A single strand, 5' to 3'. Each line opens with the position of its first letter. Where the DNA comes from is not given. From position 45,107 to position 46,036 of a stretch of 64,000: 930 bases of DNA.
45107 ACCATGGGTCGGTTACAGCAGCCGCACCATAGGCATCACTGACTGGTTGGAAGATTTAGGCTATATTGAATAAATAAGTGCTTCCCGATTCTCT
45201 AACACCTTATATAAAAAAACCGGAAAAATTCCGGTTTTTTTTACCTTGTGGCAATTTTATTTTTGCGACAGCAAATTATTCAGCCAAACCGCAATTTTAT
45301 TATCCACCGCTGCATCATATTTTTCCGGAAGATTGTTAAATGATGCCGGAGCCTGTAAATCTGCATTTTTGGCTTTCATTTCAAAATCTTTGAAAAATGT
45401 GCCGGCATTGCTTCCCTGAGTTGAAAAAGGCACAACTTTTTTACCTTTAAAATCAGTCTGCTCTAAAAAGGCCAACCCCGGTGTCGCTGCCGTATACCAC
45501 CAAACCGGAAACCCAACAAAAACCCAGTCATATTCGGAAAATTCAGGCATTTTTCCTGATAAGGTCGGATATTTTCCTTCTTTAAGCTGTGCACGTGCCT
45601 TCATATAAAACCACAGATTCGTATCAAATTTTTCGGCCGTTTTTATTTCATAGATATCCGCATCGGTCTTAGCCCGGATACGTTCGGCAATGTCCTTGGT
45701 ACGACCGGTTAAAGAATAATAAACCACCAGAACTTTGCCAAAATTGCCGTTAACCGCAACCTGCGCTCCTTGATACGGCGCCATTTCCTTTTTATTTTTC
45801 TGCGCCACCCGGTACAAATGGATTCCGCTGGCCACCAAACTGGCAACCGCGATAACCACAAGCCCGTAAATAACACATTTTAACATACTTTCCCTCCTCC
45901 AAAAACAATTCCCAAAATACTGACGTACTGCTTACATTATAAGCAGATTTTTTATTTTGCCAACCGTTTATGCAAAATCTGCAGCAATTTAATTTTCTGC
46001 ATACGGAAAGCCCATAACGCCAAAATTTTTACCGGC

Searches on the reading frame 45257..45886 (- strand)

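Call 4: search_protein_families(library=pfam, proteins=[window:45257-45886:-])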
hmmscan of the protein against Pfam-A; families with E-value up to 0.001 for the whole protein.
window:45257-45886:- (209 aa): 3 families
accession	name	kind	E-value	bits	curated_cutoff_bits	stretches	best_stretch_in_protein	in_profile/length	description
PF12682.12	Flavodoxin_4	-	9.5e-27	93.8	24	1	51-180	1-136/155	Flavodoxin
PF12641.12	Flavodoxin_3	-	3.3e-06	27.5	27.5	0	53-86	1-36/160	Flavodoxin domain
PF12724.12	Flavodoxin_5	-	0.00015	22.6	27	0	53-86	1-36/145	Flavodoxin domain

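Call 54: search_protein_families(library=ncbifam, proteins=[P0123], max_evalue=0.001)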
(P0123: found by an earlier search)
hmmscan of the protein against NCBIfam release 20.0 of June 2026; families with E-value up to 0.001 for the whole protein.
P0123 (332 aa): 23 families
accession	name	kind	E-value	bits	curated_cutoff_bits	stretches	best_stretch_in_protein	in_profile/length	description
NF007482.0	PRK10073.1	equivalog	1.6e-38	132.6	423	1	1-242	1-244/334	glycosyltransferase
NF047683.1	TeichurnBiosyTuaG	equivalog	5e-28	98.4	400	1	1-130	1-130/252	teichuronic acid biosynthesis protein TuaG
NF041875.1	EPS_EpsD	equivalog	1.1e-20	74.3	370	1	8-108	1-102/325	exopolysaccharide biosynthesis glycosyltransferase EpsD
TIGR03937.1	PgaC_IcaA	equivalog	2.6e-19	69.5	422.3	1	5-112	44-152/407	poly-beta-1,6-N-acetyl-D-glucosamine synthase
NF050050.1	ProtGlycPglI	equivalog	1.3e-18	67.4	500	1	7-116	3-114/306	GalNAc(5)-diNAcBac-PP-undecaprenol beta-1,3-glucosyltransferase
NF053739.1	GlytfEpsEBac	equivalog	3.8e-17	62.2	450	1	8-111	3-108/265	glycosyltransferase EpsE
NF041394.1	GtaseAglG_Halo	equivalog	8.6e-15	54.8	440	1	8-115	3-112/304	glucosyl-dolichyl phosphate glucuronosyltransferase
TIGR03965.1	mycofact_glyco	equivalog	9e-15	54.5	280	1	6-113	74-182/467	mycofactocin biosynthesis glycosyltransferase MftF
NF038299.1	EPS_HpsN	equivalog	6.8e-13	48.3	425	1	7-113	2-109/317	hormogonium polysaccharide biosynthesis glycosyltransferase HpsN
NF038302.1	EPS_HpsE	equivalog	1.5e-12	47.1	300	1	8-107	3-108/307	hormogonium polysaccharide biosynthesis glycosyltransferase HpsE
NF007453.0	PRK10018.1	equivalog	3.2e-12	46.7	382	1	4-110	4-111/280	colanic acid biosynthesis glycosyltransferase WcaA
TIGR04017.1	WcaA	equivalog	4.2e-12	46.2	495.75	1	7-110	6-110/279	colanic acid biosynthesis glycosyltransferase WcaA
TIGR03111.1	glyc2_xrt_Gpos1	hypoth_equivalog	6.9e-11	41.6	363.95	1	6-119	49-164/439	TIGR03111 family XrtG-associated glycosyltransferase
TIGR04283.1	glyco_like_mftF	equivalog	1.1e-10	41.5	182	1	8-115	1-102/221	TIGR04283 family arsenosugar biosynthesis glycosyltransferase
NF047588.1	GlcsyltransPgfSStrep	equivalog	1e-08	34.8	500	1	8-103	3-102/308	glycosyltransferase PgfS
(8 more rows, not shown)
